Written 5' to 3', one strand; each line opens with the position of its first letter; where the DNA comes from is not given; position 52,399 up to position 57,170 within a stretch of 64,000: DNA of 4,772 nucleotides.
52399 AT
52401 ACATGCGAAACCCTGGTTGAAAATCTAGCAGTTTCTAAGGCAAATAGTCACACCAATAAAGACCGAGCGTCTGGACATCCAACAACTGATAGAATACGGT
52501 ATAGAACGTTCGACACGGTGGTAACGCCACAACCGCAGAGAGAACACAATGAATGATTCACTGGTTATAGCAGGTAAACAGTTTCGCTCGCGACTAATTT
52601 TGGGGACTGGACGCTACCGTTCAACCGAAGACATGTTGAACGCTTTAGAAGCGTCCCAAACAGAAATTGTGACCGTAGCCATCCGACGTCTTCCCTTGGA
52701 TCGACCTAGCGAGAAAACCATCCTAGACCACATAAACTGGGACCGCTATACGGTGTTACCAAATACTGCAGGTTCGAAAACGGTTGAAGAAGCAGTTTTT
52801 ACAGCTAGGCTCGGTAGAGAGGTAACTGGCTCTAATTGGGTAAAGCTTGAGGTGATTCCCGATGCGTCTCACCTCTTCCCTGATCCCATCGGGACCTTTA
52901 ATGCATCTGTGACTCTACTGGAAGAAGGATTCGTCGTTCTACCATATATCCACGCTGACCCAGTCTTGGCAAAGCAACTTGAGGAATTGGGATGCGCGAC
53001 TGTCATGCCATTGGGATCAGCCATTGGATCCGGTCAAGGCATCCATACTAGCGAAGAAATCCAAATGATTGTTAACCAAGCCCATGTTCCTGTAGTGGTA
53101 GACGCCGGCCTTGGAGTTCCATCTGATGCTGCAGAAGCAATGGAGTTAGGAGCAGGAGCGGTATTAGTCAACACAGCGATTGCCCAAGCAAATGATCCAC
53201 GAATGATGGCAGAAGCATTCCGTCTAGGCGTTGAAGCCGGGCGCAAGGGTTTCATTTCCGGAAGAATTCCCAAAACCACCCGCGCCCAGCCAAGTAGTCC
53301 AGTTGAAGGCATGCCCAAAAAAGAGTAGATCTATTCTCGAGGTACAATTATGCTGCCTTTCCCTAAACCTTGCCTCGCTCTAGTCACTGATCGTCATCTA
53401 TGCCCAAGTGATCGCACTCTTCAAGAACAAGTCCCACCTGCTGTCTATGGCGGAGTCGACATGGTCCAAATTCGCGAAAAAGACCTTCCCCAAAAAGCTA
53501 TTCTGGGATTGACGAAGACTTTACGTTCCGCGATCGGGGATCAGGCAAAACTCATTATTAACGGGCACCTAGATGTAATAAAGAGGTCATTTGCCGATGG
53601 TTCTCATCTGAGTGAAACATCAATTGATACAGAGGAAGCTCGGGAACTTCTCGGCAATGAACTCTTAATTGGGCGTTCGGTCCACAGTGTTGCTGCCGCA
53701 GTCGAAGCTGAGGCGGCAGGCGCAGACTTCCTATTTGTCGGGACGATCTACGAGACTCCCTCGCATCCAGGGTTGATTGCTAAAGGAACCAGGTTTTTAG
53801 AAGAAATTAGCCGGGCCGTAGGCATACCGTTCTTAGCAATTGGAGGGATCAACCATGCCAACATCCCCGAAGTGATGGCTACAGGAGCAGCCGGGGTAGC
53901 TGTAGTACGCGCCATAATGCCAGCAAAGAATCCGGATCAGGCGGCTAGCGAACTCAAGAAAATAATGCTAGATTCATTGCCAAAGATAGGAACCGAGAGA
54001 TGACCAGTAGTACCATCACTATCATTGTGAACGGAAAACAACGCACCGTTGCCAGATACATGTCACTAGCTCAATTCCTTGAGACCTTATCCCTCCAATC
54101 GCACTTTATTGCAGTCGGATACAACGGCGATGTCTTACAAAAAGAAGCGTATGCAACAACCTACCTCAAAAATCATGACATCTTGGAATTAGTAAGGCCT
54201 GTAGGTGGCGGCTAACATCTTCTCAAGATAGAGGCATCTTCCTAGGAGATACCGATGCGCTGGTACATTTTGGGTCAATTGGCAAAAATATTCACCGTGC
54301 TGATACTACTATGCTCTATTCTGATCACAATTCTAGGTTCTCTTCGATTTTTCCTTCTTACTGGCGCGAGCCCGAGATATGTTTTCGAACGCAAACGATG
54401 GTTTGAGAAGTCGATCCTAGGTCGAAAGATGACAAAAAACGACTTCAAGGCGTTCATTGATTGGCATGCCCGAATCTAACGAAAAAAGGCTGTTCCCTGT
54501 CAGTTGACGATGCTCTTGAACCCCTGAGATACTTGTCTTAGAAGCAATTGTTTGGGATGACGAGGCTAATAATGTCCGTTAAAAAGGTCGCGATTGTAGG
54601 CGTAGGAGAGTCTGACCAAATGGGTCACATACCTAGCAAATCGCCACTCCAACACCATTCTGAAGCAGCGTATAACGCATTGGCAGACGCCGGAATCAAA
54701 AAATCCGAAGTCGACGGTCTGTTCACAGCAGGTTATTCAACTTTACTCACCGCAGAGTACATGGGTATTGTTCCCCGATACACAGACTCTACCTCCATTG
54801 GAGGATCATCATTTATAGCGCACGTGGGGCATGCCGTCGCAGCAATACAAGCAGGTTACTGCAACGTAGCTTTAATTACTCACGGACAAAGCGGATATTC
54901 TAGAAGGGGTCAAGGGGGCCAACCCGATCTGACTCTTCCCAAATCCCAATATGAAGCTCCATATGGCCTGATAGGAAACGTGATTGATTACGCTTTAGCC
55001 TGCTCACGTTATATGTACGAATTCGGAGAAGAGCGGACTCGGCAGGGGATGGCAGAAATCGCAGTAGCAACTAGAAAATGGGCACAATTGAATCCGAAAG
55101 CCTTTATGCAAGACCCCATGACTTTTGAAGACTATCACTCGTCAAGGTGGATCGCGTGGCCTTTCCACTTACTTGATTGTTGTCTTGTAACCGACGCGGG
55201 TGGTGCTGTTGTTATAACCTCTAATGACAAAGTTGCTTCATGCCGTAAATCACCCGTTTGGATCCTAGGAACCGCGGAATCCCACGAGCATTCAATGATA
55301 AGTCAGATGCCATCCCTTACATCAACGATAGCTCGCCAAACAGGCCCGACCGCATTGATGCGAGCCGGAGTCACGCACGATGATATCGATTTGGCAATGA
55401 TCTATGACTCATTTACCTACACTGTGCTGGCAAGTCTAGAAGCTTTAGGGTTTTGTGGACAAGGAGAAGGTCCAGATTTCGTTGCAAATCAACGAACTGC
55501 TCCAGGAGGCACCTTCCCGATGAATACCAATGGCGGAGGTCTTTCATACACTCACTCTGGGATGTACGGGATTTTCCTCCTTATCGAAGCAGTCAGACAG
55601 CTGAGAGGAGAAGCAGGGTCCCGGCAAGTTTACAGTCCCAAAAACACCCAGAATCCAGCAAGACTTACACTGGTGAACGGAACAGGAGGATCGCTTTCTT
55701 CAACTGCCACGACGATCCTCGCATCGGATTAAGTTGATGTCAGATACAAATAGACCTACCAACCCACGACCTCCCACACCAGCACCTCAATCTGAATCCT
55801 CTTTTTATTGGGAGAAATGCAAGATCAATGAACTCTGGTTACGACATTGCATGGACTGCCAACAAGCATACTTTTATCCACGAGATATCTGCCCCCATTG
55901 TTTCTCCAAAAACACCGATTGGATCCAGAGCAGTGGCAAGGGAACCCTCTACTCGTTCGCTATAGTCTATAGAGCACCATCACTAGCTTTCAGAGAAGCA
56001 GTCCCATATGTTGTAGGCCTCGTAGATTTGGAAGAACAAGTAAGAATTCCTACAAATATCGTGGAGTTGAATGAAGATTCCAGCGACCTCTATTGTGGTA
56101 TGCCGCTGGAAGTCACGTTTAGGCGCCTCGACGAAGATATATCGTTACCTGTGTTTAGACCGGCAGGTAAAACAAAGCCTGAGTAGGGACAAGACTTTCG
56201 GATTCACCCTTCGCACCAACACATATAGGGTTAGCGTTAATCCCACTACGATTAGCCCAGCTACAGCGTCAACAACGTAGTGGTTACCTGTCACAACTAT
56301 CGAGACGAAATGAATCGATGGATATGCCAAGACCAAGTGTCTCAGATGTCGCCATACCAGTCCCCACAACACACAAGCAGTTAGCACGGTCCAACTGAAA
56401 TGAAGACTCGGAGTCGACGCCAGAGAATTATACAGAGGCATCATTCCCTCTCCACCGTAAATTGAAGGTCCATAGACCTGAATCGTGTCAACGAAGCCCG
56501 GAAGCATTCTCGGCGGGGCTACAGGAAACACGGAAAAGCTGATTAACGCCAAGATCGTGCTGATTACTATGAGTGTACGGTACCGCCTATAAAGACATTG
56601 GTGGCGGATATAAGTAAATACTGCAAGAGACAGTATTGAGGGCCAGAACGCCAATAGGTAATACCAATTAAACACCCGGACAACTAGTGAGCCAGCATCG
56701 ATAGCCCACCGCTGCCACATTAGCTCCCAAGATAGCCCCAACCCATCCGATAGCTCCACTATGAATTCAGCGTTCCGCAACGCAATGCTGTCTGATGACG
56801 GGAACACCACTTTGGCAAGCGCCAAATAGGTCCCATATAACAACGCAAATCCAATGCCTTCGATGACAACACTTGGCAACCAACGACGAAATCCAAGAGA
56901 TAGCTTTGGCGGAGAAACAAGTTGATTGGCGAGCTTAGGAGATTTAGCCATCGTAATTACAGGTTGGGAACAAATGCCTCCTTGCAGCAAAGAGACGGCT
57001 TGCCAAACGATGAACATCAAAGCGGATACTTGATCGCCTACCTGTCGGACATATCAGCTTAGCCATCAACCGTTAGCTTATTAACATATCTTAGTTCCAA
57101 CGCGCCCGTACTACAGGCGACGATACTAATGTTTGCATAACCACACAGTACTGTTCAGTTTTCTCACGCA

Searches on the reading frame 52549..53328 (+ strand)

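Call 26: search_protein_families(library=pfam, proteins=[window:52549-53328:+], max_evalue=0.00001)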
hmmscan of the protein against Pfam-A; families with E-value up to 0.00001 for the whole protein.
window:52549-53328:+ (259 aa): 1 family
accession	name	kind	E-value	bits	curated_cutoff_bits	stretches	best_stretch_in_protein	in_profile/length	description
PF05690.20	ThiG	-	6.7e-105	350.3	23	1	7-251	2-247/247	Thiazole biosynthesis protein ThiG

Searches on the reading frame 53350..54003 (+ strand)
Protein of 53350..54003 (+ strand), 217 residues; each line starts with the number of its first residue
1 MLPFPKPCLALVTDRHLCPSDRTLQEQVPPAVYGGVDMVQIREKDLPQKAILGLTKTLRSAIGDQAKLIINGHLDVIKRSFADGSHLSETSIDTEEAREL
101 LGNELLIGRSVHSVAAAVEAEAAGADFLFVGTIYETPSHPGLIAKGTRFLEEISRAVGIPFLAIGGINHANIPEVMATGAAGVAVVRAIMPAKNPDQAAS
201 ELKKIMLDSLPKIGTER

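Call 26: search_protein_families(library=pfam, proteins=[window:53350-54003:+], max_evalue=0.00001)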
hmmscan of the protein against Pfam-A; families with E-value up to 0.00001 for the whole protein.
window:53350-54003:+ (217 aa): 2 families
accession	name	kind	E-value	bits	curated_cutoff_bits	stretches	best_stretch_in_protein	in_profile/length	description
PF02581.23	TMP-TENI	-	4.9e-50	169.8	27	1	9-189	1-180/180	Thiamine monophosphate synthase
PF03060.21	NMO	-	1.4e-07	31.7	28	1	107-204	139-240/331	Nitronate monooxygenase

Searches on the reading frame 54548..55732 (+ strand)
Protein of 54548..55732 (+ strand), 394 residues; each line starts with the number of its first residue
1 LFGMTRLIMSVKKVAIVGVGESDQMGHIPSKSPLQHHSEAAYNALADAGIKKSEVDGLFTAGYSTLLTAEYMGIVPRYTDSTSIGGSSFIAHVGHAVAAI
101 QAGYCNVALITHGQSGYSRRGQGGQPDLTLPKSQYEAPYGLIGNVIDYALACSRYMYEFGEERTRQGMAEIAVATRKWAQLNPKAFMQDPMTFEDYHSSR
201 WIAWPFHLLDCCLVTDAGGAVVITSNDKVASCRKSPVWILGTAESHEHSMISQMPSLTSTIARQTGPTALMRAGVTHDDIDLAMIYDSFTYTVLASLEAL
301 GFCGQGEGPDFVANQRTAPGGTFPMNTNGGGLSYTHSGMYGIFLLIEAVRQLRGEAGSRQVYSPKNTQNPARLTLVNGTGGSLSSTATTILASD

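Call 26: search_protein_families(library=pfam, proteins=[window:54548-55732:+], max_evalue=0.00001)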
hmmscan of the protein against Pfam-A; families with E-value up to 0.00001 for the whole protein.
window:54548-55732:+ (394 aa): 1 family
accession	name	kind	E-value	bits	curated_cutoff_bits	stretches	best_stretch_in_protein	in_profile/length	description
PF22691.2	Thiolase_C_1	-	8.8e-57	191.3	28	1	243-392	1-143/144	Thiolase C-terminal domain-like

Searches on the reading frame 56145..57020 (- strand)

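Call 78: search_protein_families(library=pfam, proteins=[window:56145-57020:-], max_evalue=0.00001)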
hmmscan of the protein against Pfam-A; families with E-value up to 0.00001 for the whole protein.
window:56145-57020:- (291 aa): 1 family
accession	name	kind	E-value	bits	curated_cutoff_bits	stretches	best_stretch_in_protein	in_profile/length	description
PF14378.12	PAP2_3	-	9e-36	123.9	27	1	87-263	3-188/190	PAP2 superfamily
